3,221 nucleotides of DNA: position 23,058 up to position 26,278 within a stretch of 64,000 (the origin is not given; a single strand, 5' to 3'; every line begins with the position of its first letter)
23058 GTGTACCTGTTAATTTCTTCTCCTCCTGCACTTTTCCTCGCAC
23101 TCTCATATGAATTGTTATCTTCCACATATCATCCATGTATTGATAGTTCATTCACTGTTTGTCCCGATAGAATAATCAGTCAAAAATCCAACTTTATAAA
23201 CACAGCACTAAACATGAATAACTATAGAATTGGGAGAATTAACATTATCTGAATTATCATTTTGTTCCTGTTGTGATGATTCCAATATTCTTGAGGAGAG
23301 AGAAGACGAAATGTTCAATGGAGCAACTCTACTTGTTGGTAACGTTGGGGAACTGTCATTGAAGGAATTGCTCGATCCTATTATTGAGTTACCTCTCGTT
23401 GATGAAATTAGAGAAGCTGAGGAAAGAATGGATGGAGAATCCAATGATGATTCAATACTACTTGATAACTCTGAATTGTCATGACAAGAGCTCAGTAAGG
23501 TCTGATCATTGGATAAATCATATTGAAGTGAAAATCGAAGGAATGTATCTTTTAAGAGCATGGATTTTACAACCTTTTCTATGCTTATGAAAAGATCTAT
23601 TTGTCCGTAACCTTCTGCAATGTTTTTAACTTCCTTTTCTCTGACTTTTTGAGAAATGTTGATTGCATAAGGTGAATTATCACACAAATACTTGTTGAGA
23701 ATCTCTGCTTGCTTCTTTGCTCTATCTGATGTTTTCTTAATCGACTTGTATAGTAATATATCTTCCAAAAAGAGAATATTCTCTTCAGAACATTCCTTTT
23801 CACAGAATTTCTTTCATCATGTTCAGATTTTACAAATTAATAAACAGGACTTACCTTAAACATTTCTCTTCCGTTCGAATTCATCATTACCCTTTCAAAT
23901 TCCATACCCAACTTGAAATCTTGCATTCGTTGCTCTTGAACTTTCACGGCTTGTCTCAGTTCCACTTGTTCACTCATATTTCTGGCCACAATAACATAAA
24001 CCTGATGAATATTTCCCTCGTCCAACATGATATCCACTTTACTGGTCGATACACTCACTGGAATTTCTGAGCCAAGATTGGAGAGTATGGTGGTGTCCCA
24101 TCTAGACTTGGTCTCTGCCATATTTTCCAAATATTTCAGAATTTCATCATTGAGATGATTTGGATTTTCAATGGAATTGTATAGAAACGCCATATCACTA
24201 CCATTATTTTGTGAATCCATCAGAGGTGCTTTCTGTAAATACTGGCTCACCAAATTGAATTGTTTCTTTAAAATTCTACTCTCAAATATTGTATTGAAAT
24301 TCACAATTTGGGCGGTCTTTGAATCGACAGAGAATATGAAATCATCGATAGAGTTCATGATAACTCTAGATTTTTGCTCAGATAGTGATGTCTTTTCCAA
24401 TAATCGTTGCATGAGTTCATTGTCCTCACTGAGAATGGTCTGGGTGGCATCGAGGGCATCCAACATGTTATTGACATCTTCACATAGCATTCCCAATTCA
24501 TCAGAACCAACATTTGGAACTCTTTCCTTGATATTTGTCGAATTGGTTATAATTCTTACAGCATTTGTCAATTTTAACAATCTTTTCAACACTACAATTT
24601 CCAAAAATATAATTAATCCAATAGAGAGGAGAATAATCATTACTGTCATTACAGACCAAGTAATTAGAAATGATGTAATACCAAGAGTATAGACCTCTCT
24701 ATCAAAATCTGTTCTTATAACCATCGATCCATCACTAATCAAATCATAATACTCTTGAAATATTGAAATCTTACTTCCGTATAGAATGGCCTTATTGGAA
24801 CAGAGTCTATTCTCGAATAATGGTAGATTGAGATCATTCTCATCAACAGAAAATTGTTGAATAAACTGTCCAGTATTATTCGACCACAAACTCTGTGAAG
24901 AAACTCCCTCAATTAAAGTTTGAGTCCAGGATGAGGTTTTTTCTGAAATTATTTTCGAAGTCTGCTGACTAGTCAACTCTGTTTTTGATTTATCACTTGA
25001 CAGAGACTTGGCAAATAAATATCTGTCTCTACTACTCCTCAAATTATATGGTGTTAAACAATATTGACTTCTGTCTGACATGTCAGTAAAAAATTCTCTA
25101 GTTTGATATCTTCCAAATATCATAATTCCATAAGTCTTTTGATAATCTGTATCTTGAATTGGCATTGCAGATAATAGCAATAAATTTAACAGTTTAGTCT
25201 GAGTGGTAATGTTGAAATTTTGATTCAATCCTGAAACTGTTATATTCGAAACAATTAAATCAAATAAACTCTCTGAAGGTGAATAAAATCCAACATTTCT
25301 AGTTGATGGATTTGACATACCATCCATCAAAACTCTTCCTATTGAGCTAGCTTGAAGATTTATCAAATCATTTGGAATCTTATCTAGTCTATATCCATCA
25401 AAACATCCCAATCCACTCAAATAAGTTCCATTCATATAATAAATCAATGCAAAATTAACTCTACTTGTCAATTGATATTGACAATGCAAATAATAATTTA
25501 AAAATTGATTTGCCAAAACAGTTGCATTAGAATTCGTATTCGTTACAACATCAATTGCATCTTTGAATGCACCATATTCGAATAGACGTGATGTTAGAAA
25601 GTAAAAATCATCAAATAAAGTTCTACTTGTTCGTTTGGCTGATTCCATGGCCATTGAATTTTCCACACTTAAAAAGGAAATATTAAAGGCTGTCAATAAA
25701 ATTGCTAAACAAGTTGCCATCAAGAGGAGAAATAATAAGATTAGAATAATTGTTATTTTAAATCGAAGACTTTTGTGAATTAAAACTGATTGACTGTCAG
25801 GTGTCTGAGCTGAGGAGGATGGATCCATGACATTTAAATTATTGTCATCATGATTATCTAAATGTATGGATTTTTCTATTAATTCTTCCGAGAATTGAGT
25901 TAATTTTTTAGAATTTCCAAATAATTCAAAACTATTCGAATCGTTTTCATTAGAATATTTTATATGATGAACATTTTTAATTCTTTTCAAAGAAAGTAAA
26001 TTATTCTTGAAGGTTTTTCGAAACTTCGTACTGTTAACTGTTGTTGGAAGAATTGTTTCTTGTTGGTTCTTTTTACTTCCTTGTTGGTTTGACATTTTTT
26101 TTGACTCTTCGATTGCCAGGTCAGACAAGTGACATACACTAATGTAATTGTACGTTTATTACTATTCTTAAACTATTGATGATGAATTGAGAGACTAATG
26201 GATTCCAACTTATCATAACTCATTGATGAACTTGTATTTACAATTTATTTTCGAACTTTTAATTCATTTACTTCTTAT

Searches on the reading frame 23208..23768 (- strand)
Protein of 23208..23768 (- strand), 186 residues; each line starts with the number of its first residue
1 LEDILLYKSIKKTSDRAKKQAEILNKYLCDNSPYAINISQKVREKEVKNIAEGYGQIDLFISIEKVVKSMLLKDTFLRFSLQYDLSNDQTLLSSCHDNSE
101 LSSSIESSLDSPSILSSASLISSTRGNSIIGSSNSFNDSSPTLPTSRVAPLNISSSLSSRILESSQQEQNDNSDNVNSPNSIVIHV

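Call 6: search_protein_families(library=pfam, proteins=[window:23208-23768:-], max_evalue=0.01)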
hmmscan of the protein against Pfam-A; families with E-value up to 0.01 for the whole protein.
window:23208-23768:- (186 aa): 1 family
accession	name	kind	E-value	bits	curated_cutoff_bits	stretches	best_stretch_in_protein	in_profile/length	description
PF00615.24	RGS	-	1.4e-07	32.4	23.9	1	6-79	36-108/117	Regulator of G protein signaling domain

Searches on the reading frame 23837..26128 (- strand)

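Call 6: search_protein_families(library=pfam, proteins=[window:23837-26128:-], max_evalue=0.01)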
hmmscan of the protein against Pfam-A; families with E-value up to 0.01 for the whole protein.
window:23837-26128:- (763 aa): 2 families
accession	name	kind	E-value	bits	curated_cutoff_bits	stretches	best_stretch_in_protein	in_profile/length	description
PF00672.30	HAMP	-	2.2e-06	28.3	25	1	513-560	6-52/53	HAMP domain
PF05228.19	CHASE4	-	0.0017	18.9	26.2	1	315-359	93-138/140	CHASE4 domain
